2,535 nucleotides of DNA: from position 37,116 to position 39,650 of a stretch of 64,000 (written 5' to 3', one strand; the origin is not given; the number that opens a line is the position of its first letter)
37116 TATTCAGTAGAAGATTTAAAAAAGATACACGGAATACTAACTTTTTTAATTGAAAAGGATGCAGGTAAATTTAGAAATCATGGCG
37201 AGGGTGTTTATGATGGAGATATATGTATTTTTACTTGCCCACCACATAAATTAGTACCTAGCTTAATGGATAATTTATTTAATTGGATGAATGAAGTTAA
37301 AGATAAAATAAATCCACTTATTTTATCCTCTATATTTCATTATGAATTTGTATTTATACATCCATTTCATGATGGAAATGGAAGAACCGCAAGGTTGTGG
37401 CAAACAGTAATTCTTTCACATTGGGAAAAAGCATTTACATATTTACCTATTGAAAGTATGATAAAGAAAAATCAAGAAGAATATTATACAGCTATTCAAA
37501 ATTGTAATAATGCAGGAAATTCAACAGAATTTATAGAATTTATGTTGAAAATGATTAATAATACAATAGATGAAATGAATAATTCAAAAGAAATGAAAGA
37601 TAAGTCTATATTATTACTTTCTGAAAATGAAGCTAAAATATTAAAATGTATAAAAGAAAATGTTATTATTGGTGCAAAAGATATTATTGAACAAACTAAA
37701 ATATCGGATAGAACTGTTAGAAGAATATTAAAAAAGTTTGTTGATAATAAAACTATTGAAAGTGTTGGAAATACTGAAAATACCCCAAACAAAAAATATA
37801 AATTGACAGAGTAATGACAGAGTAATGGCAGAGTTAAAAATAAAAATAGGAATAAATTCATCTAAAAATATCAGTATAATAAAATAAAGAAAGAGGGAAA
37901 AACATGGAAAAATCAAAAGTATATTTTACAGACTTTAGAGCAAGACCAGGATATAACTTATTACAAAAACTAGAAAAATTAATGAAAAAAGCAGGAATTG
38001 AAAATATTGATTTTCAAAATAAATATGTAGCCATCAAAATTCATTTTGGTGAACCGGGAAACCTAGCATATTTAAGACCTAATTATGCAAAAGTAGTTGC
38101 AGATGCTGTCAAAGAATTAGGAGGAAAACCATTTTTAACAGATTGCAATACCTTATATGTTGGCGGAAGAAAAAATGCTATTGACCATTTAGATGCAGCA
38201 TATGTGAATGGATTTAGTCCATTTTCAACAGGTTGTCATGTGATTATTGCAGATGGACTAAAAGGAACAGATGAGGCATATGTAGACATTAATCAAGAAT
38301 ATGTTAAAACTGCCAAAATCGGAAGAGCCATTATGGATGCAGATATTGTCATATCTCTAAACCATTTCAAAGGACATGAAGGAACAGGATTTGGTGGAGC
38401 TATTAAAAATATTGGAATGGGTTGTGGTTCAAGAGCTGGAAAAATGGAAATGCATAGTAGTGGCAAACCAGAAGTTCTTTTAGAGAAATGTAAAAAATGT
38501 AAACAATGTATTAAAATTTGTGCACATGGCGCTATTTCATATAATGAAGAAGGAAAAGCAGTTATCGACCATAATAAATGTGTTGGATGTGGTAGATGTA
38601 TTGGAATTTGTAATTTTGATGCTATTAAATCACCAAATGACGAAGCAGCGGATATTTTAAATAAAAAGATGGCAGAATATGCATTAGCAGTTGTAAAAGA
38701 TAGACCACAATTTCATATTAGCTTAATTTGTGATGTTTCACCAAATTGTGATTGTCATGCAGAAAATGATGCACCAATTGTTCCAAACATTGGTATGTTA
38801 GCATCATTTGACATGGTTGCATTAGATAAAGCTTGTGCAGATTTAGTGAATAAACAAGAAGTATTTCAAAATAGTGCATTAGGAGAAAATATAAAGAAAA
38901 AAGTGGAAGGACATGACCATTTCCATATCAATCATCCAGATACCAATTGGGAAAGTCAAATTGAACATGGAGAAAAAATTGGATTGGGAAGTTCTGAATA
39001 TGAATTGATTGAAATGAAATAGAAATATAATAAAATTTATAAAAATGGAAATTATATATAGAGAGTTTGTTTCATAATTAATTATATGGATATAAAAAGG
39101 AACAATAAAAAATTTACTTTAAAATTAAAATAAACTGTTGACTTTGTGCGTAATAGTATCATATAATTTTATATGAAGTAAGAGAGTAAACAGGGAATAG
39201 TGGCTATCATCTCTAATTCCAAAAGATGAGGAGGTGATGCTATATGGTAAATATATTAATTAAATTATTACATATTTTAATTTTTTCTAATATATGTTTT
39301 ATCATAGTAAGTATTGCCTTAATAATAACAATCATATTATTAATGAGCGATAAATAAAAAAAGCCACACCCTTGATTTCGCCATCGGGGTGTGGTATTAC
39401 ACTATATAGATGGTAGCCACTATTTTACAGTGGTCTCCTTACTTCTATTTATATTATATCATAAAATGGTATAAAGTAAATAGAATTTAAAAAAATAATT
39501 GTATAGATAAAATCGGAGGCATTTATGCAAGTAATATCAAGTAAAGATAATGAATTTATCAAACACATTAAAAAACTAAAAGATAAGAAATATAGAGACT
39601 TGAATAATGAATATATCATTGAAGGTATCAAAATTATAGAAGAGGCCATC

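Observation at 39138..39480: ORF-track-invisible convergent locus: a 37-aa hydrophobic peptide plus an antisense RNA of about 90 nt, framed by inverted copies of promoter and 5' region (type I toxin-antitoxin-like)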

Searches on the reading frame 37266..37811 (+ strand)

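Call 13: search_protein_families(library=pfam, proteins=[window:37266-37811:+], max_evalue=0.01)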
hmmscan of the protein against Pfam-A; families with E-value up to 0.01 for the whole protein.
window:37266-37811:+ (182 aa): 6 families
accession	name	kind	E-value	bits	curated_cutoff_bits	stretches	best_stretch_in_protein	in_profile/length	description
PF02661.23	Fic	-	3.8e-14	53.7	24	1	1-50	46-93/93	Fic/DOC family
PF13412.12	HTH_24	-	1.7e-05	24.7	21.9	1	119-162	2-45/48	Winged helix-turn-helix DNA-binding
PF25213.1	HVO_A0261_N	-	0.00018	21.8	35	1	112-169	3-59/86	HVO_A0261 N-terminal domain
PF02002.24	TFIIE_alpha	-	0.0014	18.9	22.9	1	120-171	13-64/105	TFIIE alpha subunit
PF01047.28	MarR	-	0.0093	16.3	24.6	0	118-171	1-54/59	MarR family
PF08220.18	HTH_DeoR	-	0.0098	16.1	21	0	123-162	3-42/57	DeoR-like helix-turn-helix domain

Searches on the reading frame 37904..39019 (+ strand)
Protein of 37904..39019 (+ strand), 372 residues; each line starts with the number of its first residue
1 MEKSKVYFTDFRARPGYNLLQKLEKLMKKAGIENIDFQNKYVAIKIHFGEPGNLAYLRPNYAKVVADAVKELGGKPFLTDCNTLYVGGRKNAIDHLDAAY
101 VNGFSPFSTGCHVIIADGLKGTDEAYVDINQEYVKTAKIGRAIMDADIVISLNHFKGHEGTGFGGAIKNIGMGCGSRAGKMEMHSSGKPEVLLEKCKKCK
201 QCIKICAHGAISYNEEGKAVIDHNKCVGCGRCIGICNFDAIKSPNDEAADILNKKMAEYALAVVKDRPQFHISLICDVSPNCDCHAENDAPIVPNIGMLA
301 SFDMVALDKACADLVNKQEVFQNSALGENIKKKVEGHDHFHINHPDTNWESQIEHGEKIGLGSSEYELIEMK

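Call 13: search_protein_families(library=pfam, proteins=[window:37904-39019:+], max_evalue=0.01)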
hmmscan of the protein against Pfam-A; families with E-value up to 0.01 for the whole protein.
window:37904-39019:+ (372 aa): 12 families
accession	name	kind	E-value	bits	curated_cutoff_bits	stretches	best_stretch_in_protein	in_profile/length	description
PF04015.17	DUF362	-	5.4e-55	187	24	1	42-313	1-200/200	Domain of unknown function (DUF362)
PF12837.12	Fer4_6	-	7.7e-10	38.7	25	2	219-241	2-24/24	4Fe-4S binding domain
PF00037.32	Fer4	-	1.4e-08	34.6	21.1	1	220-242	2-24/24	4Fe-4S binding domain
PF12838.12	Fer4_7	-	1.7e-08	35.2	27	1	195-240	1-52/52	4Fe-4S dicluster domain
PF14697.11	Fer4_21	-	3.5e-08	33.9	35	2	194-242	6-58/59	4Fe-4S dicluster domain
PF13484.11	Fer4_16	-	2.8e-07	31.7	30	2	195-216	1-21/66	4Fe-4S double cluster binding domain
PF13187.11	Fer4_9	-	8.5e-07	29.4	27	1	195-240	1-51/52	4Fe-4S dicluster domain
PF12797.12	Fer4_2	-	1.2e-06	28.5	24.5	1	219-237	3-21/22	4Fe-4S binding domain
PF25160.1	LdpA_Fe-S-bd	-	2.3e-06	27.7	27.6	1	199-243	5-45/49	LdpA Fe-S cluster-binding domain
PF13237.11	Fer4_10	-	7e-06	26.3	25.5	1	193-236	6-52/53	4Fe-4S dicluster domain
PF12800.12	Fer4_4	-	0.00018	22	24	0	224-238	2-16/17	4Fe-4S binding domain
PF09861.14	Lar_N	-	0.0008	19.1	23.3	1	138-185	146-193/204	Lactate racemase N-terminal domain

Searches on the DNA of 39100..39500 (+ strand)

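Call 43: search_dna_similar(query=window:39100-39500:+, collection=phages, mode=distant, max_evalue=0.01)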
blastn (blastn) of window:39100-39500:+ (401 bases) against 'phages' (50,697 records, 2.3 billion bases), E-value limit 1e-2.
Records with a match: 2; places in all: 4; records where one place covers at least 80% of the query: 0.
Best place of each record, by identity: 60-80% 2.
By first word of the organism name: Bacillus 2.
By host as written in the record: Bacillus megaterium str. ATCC 43725 2.
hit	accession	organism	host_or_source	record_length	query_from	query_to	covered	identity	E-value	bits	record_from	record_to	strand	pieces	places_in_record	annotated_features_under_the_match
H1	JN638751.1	Bacillus phage G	Bacillus megaterium str. ATCC 43725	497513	335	399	16%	77.3%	3e-3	49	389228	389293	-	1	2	none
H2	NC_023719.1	Bacillus phage G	Bacillus megaterium str. ATCC 43725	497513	335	399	16%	77.3%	3e-3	49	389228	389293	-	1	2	none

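Call 44: search_dna_similar(query=window:39100-39500:+, collection=plasmids, mode=distant, max_evalue=0.01)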
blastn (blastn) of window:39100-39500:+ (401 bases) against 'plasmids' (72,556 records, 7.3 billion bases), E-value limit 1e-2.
Records with a match: 1; places in all: 1; records where one place covers at least 80% of the query: 0.
Best place of each record, by identity: 60-80% 1.
By first word of the organism name: Bacillus 1.
By predicted mobility (MOB-suite, as given by PLSDB): non-mobilizable 1.
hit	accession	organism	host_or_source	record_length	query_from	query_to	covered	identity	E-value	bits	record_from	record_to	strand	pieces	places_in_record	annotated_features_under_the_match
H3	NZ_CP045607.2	Bacillus cereus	Whole organism,soil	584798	342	401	15%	79.0%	8e-3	48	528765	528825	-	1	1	none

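Call 68: build_rna_model(alignment_id=A3, structure=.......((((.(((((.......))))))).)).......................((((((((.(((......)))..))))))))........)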
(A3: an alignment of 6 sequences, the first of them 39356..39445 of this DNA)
Model R1 built from alignment A3 (6 sequences, 96 columns); structure: as given.
model positions 90; base pairs 20; branch points 1; effective number of sequences 1.07; information 0.633 bits per position. Calibrated on 0.2 Mb of random sequence (short: E-values are rough).
structure used (alignment columns):
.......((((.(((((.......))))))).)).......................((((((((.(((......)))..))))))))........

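Call 69: search_with_rna_model(model_id=R1, sources=[window, L011, L012, L013, L014, L015, L016, L017, L018, L019, L020, L021, L022, L023, L024, L025, L026, L027, L028, L029, L030, L031, L032, L033, L034, L035, L036, L037, L038, L039, L040, L041, L042, L043, L044, L045, L046, L047, L048, L049, L050, L051, L052, L053, L054, L055, L056, L057, L058, L059, L060, L061, L062, L063, L064, L065, L066, L067, L068, L069, L070, L071, L072, L073, L074, L075, L076, L077, L078, L079, L080, L081, L082, L083, L084, L085, L086, L087, L088, L089, L090, L099, L124, L125, L126, L127, L128, L132, L136, L137, L138, L141, L143, L144], max_evalue=10)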
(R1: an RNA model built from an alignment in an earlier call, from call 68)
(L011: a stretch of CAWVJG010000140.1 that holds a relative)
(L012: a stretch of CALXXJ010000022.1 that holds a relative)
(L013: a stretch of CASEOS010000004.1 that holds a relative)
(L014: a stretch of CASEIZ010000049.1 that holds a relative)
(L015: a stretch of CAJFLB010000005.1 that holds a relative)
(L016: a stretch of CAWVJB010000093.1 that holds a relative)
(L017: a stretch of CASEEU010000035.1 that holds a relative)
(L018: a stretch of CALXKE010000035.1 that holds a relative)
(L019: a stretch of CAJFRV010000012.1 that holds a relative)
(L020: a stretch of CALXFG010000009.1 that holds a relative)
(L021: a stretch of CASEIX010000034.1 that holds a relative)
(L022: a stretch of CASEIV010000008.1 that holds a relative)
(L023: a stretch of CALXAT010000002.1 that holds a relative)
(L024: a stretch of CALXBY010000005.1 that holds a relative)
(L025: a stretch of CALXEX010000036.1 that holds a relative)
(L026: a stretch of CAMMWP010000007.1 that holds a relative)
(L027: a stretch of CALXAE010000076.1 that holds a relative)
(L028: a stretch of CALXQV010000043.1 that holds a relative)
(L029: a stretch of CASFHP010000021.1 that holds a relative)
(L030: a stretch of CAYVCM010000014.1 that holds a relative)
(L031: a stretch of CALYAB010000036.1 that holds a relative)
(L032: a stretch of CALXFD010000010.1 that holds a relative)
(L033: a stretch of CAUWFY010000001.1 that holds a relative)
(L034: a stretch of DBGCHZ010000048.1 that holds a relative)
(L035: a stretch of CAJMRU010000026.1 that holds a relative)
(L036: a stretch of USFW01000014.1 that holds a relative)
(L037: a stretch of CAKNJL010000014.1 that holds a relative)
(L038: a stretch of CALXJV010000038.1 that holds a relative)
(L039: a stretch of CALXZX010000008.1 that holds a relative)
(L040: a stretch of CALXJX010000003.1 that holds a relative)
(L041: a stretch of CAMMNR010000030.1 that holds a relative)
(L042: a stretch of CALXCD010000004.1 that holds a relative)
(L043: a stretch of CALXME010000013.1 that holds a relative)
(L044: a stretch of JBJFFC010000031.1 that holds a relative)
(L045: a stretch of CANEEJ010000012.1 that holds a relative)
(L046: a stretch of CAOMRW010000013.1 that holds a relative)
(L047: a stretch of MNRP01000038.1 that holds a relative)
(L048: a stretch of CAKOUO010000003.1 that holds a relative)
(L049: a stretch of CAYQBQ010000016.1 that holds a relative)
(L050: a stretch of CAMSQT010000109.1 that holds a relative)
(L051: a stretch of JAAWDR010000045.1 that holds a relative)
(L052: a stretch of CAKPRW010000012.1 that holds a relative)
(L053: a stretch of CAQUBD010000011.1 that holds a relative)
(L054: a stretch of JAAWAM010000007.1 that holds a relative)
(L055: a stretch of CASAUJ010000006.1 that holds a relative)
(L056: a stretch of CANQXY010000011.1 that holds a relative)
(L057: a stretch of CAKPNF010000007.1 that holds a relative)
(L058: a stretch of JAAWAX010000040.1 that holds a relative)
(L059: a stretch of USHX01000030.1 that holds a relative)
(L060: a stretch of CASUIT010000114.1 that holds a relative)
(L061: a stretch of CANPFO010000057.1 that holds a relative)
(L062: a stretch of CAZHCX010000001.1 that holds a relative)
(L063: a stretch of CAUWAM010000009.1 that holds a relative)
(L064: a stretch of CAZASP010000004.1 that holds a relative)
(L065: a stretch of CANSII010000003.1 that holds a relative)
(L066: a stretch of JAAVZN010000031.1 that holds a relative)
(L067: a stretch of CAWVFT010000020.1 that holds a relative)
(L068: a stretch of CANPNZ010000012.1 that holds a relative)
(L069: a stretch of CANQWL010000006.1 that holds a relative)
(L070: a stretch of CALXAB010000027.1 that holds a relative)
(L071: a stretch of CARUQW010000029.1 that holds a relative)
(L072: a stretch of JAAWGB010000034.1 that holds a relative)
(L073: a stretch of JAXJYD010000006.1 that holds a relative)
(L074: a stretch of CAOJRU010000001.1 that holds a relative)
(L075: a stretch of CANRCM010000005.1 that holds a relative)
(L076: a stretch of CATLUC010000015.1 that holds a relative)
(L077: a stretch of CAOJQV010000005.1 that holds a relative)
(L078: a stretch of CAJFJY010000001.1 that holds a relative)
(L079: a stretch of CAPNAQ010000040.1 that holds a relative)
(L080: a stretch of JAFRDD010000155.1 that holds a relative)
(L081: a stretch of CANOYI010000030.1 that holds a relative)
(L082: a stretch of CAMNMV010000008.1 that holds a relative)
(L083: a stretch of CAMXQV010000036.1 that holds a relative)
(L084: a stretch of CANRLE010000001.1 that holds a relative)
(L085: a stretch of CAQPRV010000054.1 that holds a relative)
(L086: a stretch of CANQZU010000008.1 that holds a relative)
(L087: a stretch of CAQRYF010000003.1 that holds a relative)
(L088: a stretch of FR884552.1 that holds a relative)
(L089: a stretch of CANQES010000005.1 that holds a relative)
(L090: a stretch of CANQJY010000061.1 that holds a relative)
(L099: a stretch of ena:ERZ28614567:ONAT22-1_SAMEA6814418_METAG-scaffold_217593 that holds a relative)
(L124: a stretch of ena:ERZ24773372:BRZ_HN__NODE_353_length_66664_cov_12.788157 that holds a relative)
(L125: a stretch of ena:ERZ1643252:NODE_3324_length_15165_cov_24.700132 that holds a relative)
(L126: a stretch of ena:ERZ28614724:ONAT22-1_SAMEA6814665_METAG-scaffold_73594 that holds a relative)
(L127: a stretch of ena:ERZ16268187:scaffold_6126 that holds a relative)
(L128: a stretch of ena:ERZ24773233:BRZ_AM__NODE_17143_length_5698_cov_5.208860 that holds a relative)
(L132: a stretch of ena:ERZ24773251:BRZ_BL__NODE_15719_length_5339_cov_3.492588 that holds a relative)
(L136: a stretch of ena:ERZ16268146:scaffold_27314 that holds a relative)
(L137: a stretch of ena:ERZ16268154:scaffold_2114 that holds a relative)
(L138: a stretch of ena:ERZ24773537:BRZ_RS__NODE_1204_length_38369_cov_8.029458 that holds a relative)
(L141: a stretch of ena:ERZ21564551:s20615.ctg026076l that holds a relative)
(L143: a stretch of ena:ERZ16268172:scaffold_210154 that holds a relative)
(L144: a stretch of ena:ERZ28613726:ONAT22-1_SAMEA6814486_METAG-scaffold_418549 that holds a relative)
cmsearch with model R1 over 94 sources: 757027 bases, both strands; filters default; matches with E-value up to 10: 21.
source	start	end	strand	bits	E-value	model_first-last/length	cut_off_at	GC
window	39356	39445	-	114.5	2.8e-31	1-90/90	no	0.42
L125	1332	1420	-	112.5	1.2e-30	1-90/90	no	0.44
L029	3824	3919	-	110.6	4.5e-30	1-90/90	no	0.44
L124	1332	1420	-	109.6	9e-30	1-90/90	no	0.43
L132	1324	1419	-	107.9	3.1e-29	1-90/90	no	0.41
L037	3824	3919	-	106.7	7.1e-29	1-90/90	no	0.4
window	52759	52848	+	20.2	0.023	1-90/90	no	0.28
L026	8242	8304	+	17.3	0.18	1-90/90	no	0.37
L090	5168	5216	-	16.8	0.26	1-90/90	no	0.31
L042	7928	7976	-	13.4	2.9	1-90/90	no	0.29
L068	8638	8697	-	13.3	3.1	1-90/90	no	0.2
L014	7843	7928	+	12.6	5.2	1-90/90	no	0.24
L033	7513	7558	+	12.5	5.2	1-90/90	no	0.28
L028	1817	1867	-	12.2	6.6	1-90/90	no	0.25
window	62688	62778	+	12.2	6.7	1-90/90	no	0.26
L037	3878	3926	+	12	7.5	1-90/90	no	0.33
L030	2938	3029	-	12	7.9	1-90/90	no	0.38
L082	4544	4606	+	11.9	8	1-90/90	no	0.19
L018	1943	2032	-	11.7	9.7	1-90/90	no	0.33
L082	4537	4586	-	11.7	9.7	1-90/90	no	0.2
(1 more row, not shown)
